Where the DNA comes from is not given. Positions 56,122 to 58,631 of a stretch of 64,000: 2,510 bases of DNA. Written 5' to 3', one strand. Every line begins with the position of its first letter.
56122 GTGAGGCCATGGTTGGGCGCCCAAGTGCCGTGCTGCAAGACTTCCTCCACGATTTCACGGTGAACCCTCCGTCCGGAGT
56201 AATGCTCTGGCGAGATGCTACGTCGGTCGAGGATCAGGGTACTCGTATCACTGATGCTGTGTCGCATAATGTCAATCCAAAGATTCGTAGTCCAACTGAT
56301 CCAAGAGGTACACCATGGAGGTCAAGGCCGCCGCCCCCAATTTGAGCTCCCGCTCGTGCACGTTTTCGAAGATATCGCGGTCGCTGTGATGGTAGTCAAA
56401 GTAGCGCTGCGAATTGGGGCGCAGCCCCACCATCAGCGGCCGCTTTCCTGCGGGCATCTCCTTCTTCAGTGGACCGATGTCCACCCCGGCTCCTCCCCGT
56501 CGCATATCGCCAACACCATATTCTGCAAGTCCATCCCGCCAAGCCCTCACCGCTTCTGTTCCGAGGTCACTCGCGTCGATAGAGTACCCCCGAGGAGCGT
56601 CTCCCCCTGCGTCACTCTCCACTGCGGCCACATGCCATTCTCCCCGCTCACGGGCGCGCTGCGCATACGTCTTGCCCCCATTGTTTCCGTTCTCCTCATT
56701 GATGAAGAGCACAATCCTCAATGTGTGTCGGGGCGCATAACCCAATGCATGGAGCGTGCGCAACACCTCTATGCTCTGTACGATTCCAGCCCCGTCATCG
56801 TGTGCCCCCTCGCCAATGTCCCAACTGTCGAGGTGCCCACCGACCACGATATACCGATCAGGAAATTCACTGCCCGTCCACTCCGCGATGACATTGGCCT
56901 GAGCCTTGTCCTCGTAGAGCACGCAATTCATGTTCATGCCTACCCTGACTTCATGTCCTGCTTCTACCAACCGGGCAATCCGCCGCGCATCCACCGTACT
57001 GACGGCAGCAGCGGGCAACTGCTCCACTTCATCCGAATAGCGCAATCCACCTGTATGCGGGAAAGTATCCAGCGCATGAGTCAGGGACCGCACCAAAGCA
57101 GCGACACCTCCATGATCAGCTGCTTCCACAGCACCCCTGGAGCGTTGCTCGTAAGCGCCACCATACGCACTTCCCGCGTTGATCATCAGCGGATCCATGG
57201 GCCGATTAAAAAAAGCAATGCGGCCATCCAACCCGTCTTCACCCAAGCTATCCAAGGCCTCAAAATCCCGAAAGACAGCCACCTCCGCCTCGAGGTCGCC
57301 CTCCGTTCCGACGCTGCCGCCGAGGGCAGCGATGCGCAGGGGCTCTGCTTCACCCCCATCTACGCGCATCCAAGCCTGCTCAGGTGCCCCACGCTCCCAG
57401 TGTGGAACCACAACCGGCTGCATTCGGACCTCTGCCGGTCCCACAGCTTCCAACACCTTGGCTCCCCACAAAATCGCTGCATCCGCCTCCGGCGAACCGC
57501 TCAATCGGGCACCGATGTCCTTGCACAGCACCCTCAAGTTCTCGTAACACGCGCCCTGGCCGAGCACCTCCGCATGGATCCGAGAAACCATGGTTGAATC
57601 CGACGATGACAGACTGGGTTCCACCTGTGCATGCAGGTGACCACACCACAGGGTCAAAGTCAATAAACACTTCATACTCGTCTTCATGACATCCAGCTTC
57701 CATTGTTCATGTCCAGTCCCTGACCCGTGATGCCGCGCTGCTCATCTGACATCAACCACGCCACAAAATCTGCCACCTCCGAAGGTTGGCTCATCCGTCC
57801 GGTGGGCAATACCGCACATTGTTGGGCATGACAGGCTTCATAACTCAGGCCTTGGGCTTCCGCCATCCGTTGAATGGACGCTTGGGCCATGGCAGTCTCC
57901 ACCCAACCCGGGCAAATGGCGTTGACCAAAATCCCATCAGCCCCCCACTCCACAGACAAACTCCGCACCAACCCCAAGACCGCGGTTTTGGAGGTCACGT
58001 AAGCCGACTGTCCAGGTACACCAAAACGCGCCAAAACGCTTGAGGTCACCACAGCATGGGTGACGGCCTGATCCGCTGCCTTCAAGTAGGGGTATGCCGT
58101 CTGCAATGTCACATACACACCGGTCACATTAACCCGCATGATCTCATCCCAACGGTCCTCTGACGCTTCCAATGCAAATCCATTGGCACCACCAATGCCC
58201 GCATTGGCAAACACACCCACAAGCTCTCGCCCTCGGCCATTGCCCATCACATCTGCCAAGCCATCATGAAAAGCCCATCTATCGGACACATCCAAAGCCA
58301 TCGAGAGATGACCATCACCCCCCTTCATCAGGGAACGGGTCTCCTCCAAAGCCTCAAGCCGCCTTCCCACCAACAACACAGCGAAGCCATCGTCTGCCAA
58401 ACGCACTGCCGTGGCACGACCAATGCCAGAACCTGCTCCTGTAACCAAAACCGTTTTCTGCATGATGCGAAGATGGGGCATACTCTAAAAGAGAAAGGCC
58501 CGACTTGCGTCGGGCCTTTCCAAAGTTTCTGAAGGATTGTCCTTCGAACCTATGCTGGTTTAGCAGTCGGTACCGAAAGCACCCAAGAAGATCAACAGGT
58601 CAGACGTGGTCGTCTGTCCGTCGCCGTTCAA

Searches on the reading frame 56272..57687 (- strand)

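Call 86: search_protein_families(library=pfam, proteins=[window:56272-57687:-], max_evalue=0.00001)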
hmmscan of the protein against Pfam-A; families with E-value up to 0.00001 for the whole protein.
window:56272-57687:- (471 aa): 2 families
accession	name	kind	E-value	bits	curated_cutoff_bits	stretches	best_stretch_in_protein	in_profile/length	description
PF04389.22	Peptidase_M28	-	3.6e-20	72.9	21.3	1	265-388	1-122/193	Peptidase family M28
PF01546.33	Peptidase_M20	-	1.6e-06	28.6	24.6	1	292-352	30-90/206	Peptidase family M20/M25/M40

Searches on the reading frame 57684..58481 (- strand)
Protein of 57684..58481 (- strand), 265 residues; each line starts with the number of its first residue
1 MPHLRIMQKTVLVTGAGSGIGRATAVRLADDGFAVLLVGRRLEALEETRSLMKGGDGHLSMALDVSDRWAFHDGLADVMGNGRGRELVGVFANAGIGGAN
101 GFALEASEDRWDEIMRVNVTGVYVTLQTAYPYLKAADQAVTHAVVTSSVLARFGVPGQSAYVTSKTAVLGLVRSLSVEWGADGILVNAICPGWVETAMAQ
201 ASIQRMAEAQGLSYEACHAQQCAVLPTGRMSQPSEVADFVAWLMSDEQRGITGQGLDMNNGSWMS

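Call 86: search_protein_families(library=pfam, proteins=[window:57684-58481:-], max_evalue=0.00001)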
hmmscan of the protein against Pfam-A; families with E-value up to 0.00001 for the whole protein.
window:57684-58481:- (265 aa): 3 families
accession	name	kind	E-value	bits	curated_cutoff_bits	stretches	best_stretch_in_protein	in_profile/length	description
PF13561.12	adh_short_C2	-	2.1e-44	152.3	27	1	15-261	1-234/236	Enoyl-(Acyl carrier protein) reductase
PF00106.31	adh_short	-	1.7e-42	145.6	26.6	1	9-203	1-191/195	short chain dehydrogenase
PF08659.16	KR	-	8.3e-13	49.1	22.6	1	10-174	2-162/180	KR domain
